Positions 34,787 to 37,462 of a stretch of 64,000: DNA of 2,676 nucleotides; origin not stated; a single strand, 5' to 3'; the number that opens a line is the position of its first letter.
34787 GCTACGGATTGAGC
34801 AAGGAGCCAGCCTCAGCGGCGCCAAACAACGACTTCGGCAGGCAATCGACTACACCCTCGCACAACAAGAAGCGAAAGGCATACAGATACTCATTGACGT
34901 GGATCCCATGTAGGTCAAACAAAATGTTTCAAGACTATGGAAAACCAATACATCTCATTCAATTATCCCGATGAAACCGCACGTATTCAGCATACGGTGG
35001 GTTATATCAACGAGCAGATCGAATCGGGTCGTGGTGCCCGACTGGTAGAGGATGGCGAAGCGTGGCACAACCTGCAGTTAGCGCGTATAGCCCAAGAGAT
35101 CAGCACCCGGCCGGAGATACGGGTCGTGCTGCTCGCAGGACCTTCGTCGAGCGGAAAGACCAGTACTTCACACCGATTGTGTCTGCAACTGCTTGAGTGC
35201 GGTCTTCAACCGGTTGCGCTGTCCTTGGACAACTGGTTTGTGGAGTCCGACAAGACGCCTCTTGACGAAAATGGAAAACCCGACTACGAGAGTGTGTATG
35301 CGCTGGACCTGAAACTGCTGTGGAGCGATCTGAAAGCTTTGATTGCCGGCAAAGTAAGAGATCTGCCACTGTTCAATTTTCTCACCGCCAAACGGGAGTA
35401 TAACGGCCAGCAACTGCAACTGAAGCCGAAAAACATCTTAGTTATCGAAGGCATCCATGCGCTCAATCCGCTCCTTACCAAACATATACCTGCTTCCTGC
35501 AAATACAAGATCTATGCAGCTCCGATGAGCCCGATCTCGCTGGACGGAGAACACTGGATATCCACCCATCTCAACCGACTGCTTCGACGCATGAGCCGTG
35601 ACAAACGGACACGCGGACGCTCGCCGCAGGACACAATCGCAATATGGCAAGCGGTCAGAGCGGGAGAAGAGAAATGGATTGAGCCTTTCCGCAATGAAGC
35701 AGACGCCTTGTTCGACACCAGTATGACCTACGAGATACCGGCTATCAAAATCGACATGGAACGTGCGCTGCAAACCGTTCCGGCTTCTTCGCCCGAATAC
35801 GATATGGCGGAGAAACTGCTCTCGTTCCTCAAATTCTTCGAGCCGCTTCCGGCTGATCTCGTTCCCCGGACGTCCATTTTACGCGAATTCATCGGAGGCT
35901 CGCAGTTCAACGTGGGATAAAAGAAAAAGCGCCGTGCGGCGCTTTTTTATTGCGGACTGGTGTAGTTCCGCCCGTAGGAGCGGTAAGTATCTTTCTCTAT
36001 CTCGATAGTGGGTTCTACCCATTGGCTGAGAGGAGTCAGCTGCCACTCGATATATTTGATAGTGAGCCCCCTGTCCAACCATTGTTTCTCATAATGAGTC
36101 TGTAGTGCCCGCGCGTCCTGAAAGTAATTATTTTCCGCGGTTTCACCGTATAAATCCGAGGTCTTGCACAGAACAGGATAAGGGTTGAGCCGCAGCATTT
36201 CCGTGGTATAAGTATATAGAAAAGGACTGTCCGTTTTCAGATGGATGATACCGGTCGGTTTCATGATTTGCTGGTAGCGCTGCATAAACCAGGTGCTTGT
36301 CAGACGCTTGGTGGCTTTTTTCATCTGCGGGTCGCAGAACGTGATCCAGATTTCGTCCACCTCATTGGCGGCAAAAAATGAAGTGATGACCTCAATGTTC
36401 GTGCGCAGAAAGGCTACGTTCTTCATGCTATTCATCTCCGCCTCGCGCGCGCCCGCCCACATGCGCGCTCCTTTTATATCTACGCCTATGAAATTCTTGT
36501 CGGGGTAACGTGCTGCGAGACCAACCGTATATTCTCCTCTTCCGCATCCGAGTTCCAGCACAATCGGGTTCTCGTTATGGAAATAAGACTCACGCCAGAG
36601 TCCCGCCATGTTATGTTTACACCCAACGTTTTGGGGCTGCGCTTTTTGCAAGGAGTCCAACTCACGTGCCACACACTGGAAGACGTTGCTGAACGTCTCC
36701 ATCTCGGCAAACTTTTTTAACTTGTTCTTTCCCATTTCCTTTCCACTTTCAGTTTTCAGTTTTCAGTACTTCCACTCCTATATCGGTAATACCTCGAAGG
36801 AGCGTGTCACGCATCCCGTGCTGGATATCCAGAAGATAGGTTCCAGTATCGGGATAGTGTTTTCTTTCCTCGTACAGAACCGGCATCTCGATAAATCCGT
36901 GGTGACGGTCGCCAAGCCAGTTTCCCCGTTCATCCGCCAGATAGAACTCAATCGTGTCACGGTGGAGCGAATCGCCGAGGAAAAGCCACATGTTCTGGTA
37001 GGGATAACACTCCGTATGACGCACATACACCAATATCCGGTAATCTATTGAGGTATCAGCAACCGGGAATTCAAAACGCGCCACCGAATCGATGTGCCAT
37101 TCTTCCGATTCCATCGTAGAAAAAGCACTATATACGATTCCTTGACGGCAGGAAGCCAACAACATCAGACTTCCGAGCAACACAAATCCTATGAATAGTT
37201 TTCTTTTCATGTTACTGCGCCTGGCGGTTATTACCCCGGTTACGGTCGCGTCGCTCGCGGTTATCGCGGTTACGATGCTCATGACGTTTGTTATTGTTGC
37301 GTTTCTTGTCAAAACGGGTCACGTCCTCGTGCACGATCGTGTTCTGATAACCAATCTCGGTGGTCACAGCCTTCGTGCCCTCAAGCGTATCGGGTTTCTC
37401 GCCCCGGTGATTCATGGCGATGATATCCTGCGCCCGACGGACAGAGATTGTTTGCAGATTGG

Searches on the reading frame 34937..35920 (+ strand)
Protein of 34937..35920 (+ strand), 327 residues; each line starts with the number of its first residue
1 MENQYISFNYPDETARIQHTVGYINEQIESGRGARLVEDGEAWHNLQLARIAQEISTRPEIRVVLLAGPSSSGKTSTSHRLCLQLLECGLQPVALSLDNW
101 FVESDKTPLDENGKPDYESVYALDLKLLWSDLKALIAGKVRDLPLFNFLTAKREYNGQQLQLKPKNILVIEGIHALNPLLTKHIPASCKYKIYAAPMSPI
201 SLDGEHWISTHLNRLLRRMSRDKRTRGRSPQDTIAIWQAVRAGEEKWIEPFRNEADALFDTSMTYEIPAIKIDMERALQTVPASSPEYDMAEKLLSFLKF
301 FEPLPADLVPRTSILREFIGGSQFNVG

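Call 21: find_encoding_contigs(protein=window:34937-35920:+, flank=10000, max_places=1)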
Protein window:34937-35920:+ (327 aa): 23 contigs read that carry it; 1 place shown.
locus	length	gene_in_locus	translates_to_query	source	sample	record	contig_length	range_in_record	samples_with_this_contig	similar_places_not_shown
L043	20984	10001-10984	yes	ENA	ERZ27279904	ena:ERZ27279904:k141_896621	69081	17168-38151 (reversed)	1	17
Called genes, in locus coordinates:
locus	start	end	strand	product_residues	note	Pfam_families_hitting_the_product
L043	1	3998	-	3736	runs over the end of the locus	PF00629:MAM, PF16656:Pur_ac_phosph_N (faint), PF00041:fn3 (weak)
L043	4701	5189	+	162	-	PF01451:LMWPc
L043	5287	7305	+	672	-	PF05649:Peptidase_M13_N, PF01431:Peptidase_M13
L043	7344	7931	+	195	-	PF00265:TK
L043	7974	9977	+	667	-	PF17764:PriA_3primeBD, PF04851:ResIII, PF00270:DEAD, PF22590:Cas3-like_C_2 (faint), PF18319:Zn_ribbon_PriA, PF00271:Helicase_C, PF18074:PriA_C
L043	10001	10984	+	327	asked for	PF00485:PRK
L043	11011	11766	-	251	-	PF02390:Methyltransf_4, PF13649:Methyltransf_25, PF13847:Methyltransf_31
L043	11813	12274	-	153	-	PF14109:GldH_lipo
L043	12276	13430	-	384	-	PF04468:PSP1, PF28472:PSP1_3rd, PF28473:YaaT_C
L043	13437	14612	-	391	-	PF13177:DNA_pol3_delta2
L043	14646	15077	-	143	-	PF01230:HIT (weak)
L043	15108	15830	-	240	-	PF01553:Acyltransferase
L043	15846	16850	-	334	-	PF00294:PfkB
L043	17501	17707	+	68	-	-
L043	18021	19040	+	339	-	PF00022:Actin (faint), PF06723:MreB_Mbl, PF00012:HSP70, PF11104:PilM_2 (faint), PF14450:FtsA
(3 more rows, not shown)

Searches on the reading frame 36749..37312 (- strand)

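Call 95: search_protein_families(library=ncbifam, proteins=[window:36749-37312:-], max_evalue=0.001)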
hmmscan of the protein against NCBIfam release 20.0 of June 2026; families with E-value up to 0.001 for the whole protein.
window:36749-37312:- (187 aa): 1 family
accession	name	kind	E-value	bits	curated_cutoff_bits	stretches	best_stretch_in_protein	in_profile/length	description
TIGR03511.1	GldH_lipo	subfamily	6.8e-28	97.8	78.7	1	44-183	10-154/155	gliding motility lipoprotein GldH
